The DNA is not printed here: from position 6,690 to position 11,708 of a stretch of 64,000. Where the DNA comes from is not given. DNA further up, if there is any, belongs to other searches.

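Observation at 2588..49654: A trans-AT PKS cluster of about 47 kb with a full beta-branching cassette and a dense set of oxygenases, a likely new polyketide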

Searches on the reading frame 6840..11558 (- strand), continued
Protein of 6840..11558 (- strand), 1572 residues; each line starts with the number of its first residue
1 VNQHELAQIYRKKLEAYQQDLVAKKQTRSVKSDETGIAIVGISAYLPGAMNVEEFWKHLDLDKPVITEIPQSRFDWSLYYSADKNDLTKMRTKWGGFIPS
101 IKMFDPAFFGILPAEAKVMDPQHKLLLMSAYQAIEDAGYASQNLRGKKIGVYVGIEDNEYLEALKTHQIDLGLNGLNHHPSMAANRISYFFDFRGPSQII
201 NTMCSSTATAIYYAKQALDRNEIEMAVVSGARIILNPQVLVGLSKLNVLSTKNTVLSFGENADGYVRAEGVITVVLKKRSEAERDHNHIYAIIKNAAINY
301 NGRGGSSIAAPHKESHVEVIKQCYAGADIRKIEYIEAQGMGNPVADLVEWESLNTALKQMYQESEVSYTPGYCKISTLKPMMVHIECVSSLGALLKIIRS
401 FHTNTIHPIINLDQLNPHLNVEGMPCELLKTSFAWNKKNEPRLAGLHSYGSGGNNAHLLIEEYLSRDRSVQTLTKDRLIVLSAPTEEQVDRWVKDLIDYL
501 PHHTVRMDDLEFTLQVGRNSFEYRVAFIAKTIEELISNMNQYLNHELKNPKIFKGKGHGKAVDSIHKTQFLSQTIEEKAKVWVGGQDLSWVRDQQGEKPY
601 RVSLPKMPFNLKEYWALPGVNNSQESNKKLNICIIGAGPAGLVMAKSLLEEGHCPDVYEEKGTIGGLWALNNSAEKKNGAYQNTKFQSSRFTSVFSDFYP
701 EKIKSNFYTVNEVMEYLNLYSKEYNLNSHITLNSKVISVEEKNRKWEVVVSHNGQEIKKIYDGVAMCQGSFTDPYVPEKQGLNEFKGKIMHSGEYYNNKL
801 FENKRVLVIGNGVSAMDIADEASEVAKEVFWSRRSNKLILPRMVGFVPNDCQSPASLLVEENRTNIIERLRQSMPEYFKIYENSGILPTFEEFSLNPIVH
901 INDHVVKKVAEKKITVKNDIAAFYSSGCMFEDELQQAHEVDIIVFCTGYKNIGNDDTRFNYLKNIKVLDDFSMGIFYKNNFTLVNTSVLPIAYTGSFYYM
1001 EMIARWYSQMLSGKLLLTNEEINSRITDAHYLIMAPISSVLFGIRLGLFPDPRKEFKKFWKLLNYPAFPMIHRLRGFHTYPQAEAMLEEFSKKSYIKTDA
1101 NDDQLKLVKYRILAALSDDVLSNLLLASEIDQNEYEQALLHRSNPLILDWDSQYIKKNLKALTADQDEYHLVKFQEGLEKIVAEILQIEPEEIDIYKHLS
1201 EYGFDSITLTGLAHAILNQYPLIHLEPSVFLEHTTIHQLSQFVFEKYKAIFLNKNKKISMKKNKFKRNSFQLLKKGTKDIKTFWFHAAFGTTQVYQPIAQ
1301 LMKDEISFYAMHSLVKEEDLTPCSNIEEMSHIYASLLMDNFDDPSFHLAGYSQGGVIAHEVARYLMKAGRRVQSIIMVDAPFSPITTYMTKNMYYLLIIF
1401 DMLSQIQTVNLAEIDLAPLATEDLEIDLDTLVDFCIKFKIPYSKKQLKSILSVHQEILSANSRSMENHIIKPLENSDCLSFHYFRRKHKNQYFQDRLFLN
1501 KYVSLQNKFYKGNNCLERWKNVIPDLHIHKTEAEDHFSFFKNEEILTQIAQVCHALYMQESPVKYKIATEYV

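Call 34: find_related_loci(query=A1, collection=genome_contigs, flank=10000)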
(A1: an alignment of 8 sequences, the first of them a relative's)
Query A1 (1572 aa) in genome_contigs; peptide patterns used: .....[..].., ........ (x = any residue, [..] = any of these).
27 stretches matched a pattern; 2 encode a relative of the query (tblastn E <= 1e-3); 2 distinct loci.
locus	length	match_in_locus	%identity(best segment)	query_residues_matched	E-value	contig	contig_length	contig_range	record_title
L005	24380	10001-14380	44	1-1552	0e+0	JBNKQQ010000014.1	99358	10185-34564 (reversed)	MAG: Thiohalomonadales bacterium isolate G1.bin.10.orig k141_807555, whole genome shotgun sequence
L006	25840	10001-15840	36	37-1240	0e+0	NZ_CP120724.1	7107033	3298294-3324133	Pseudomonas sp. JDS08PS003 chromosome, complete genome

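Call 61: find_encoding_contigs(protein=P0009, flank=10000, max_places=1)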
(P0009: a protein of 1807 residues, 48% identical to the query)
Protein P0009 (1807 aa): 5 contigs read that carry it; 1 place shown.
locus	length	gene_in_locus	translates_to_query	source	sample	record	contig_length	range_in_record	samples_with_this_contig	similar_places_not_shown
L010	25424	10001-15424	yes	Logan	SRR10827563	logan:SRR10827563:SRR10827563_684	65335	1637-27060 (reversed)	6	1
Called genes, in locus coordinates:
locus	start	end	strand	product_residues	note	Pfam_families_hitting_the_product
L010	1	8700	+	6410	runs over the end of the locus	PF14765:PS-DH, PF21089:PKS_DH_N, PF00550:PP-binding, PF00109:ketoacyl-synt, PF02801:Ketoacyl-synt_C, PF16197:KAsynt_C_assoc, PF22336:RhiE-like_linker, PF22621:CurL-like_PKS_C, +35 more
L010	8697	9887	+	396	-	PF00296:Bac_luciferase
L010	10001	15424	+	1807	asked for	PF00109:ketoacyl-synt, PF02801:Ketoacyl-synt_C, PF16197:KAsynt_C_assoc, PF22336:RhiE-like_linker, PF22621:CurL-like_PKS_C, PF00743:FMO-like, PF07992:Pyr_redox_2, PF13738:Pyr_redox_3, +7 more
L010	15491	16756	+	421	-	PF01154:HMG_CoA_synt_N, PF08540:HMG_CoA_synt_C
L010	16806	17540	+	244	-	PF00378:ECH_1, PF16113:ECH_2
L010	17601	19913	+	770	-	PF00698:Acyl_transf_1, PF21607:FabD_helical_ins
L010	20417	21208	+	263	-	PF01154:HMG_CoA_synt_N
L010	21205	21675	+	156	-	PF08540:HMG_CoA_synt_C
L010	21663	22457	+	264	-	PF00378:ECH_1, PF16113:ECH_2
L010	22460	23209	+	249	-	PF00378:ECH_1, PF16113:ECH_2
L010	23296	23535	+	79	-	-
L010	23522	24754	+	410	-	PF00109:ketoacyl-synt, PF02801:Ketoacyl-synt_C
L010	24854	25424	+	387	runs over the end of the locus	PF00698:Acyl_transf_1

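Call 62: find_encoding_contigs(protein=P0010, flank=10000, max_places=1)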
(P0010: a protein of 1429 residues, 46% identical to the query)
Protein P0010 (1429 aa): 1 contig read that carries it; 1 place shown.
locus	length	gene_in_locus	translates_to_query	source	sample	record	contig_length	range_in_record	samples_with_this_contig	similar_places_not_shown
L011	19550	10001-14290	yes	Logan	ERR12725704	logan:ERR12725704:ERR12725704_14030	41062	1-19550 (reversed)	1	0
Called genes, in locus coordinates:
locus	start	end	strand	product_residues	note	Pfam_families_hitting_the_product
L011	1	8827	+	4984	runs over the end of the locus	PF00109:ketoacyl-synt, PF00550:PP-binding, PF02801:Ketoacyl-synt_C, PF16197:KAsynt_C_assoc, PF22621:CurL-like_PKS_C, PF21089:PKS_DH_N, PF14765:PS-DH, PF00550:PP-binding, +29 more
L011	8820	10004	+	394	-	PF00296:Bac_luciferase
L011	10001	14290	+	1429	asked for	PF00109:ketoacyl-synt, PF02801:Ketoacyl-synt_C, PF00743:FMO-like, PF07992:Pyr_redox_2, PF13738:Pyr_redox_3, PF13434:Lys_Orn_oxgnase (weak), PF00550:PP-binding (weak), PF00975:Thioesterase, +1 more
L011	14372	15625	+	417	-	PF01154:HMG_CoA_synt_N, PF08545:ACP_syn_III (faint), PF08540:HMG_CoA_synt_C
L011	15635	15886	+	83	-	PF00550:PP-binding (weak)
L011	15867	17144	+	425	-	PF00109:ketoacyl-synt, PF02801:Ketoacyl-synt_C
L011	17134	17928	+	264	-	PF00378:ECH_1, PF16113:ECH_2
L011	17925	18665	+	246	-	PF00378:ECH_1, PF16113:ECH_2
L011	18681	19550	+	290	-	?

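Call 80: find_related_loci(query=A1, collection=metagenome_contigs, flank=10000)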
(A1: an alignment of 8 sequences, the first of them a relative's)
Query A1 (1572 aa) in metagenome_contigs; peptide patterns used: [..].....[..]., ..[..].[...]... (x = any residue, [..] = any of these).
157 stretches matched a pattern; 2 encode a relative of the query (tblastn E <= 1e-3); 2 distinct loci.
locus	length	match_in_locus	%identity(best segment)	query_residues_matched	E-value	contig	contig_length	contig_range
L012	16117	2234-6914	39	10-1286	0e+0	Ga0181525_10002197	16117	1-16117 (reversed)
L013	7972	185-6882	44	2-1245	1e-123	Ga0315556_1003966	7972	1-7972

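Call 84: search_protein_families(library=pfam, proteins=[L006:879-4112:+, L006:4152-5399:-, L006:6233-8113:+, L006:8117-13486:+, L006:13483-17400:+], max_evalue=0.00001)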
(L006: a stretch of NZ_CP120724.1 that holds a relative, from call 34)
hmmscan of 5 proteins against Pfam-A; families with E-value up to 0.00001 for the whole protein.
L006:879-4112:+ (1077 aa): 0 families

L006:4152-5399:- (415 aa): 3 families
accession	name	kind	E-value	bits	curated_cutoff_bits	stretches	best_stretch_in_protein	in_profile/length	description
PF16576.10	HlyD_D23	-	1.1e-14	54.6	30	1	62-287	18-214/214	Barrel-sandwich domain of CusB or HlyD membrane-fusion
PF13437.12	HlyD_3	-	1.7e-09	38.8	22.2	0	174-277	2-96/106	HlyD family secretion protein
PF13533.13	Biotin_lipoyl_2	-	3.7e-08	33.4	29.8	1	64-95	1-32/32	Biotin-lipoyl like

L006:6233-8113:+ (626 aa): 1 family
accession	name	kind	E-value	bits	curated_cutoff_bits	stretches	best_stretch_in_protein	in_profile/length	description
PF00698.26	Acyl_transf_1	-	5.6e-79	266.3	32.7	2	308-592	2-278/319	Acyl transferase domain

L006:8117-13486:+ (1789 aa): 12 families
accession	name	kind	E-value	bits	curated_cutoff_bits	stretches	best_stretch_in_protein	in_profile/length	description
PF00501.34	AMP-binding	-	8.7e-90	301.7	29.9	1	27-372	1-384/384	AMP-binding enzyme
PF00109.32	ketoacyl-synt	-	2.2e-76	257.2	20.8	1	627-864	2-252/252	Beta-ketoacyl synthase, N-terminal domain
PF00743.25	FMO-like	-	1.9e-50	172.2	22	1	1211-1600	2-402/532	Flavin-binding monooxygenase-like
PF02801.28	Ketoacyl-synt_C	-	3.5e-30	104.9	20.8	1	873-988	2-114/119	Beta-ketoacyl synthase, C-terminal domain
PF22336.2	RhiE-like_linker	-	1.8e-17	63.5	27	1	1062-1127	1-65/67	RhiE-like, KS-MAT linker domain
PF13738.12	Pyr_redox_3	-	1.4e-16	61.1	30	1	1215-1415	2-197/305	Pyridine nucleotide-disulphide oxidoreductase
PF22621.2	CurL-like_PKS_C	-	7.6e-16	58.3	27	1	1059-1122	1-64/64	CurL-like, PKS C-terminal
PF07992.20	Pyr_redox_2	-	1.8e-12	47.7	26.1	1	1212-1418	2-178/291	Pyridine nucleotide-disulphide oxidoreductase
PF00550.31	PP-binding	-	5.1e-11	43.1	20.8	1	534-597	2-67/67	Phosphopantetheine attachment site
PF13193.12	AMP-binding_C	-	2.8e-09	38.2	24.5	1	430-506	2-76/76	AMP-binding enzyme C-terminal domain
PF16197.11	KAsynt_C_assoc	-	7.3e-08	33.2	33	1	1002-1105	9-105/111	Ketoacyl-synthetase C-terminal extension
PF13450.12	NAD_binding_8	-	2.5e-07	31.3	21.9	1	1215-1256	1-42/68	NAD(P)-binding Rossmann-like domain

L006:13483-17400:+ (1305 aa): 10 families
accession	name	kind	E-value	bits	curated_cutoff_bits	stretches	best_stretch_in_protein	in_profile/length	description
PF00109.32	ketoacyl-synt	-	5.1e-74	249.5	20.8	1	193-439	2-251/252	Beta-ketoacyl synthase, N-terminal domain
PF02801.28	Ketoacyl-synt_C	-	2.6e-26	92.4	20.8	1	448-562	1-118/119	Beta-ketoacyl synthase, C-terminal domain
PF13649.12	Methyltransf_25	-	2.7e-13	50.9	27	1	1088-1183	1-97/97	Methyltransferase domain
PF22621.2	CurL-like_PKS_C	-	4.6e-13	49.4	27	1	635-699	2-64/64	CurL-like, PKS C-terminal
PF00550.31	PP-binding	-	1.3e-12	48.3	20.8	1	54-119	3-67/67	Phosphopantetheine attachment site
PF22336.2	RhiE-like_linker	-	1.5e-12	47.8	27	1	638-705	2-66/67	RhiE-like, KS-MAT linker domain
PF08241.18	Methyltransf_11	-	1.1e-10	42.4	21.2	1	1090-1187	2-95/95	Methyltransferase domain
PF08242.18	Methyltransf_12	-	9.5e-10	39.5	30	1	1089-1185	1-98/98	Methyltransferase domain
PF16197.11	KAsynt_C_assoc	-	4.8e-08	33.8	33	1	579-686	16-109/111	Ketoacyl-synthetase C-terminal extension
PF13489.12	Methyltransf_23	-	2.4e-06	27.8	27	1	1084-1206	22-124/164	Methyltransferase domain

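Call 88: find_encoding_contigs(protein=P0004, flank=10000, max_places=2)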
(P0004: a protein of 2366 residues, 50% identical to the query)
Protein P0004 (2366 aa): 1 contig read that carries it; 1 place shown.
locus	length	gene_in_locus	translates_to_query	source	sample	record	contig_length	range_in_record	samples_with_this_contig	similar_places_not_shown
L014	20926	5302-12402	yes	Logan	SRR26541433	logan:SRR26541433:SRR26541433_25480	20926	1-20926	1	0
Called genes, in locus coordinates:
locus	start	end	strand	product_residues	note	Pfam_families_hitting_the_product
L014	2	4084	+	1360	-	?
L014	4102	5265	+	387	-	PF00296:Bac_luciferase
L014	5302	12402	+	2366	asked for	PF00109:ketoacyl-synt, PF02801:Ketoacyl-synt_C, PF16197:KAsynt_C_assoc, PF22336:RhiE-like_linker, PF22621:CurL-like_PKS_C, PF00743:FMO-like, PF07992:Pyr_redox_2, PF13738:Pyr_redox_3, +13 more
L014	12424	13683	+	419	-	PF01154:HMG_CoA_synt_N, PF00195:Chal_sti_synt_N (weak), PF08540:HMG_CoA_synt_C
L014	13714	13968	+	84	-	PF00550:PP-binding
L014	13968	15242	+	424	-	PF00109:ketoacyl-synt, PF02801:Ketoacyl-synt_C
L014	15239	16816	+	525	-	PF00378:ECH_1, PF16113:ECH_2, PF00378:ECH_1, PF16113:ECH_2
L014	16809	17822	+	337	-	PF00698:Acyl_transf_1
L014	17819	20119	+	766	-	PF00698:Acyl_transf_1, PF03060:NMO, PF21607:FabD_helical_ins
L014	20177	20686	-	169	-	-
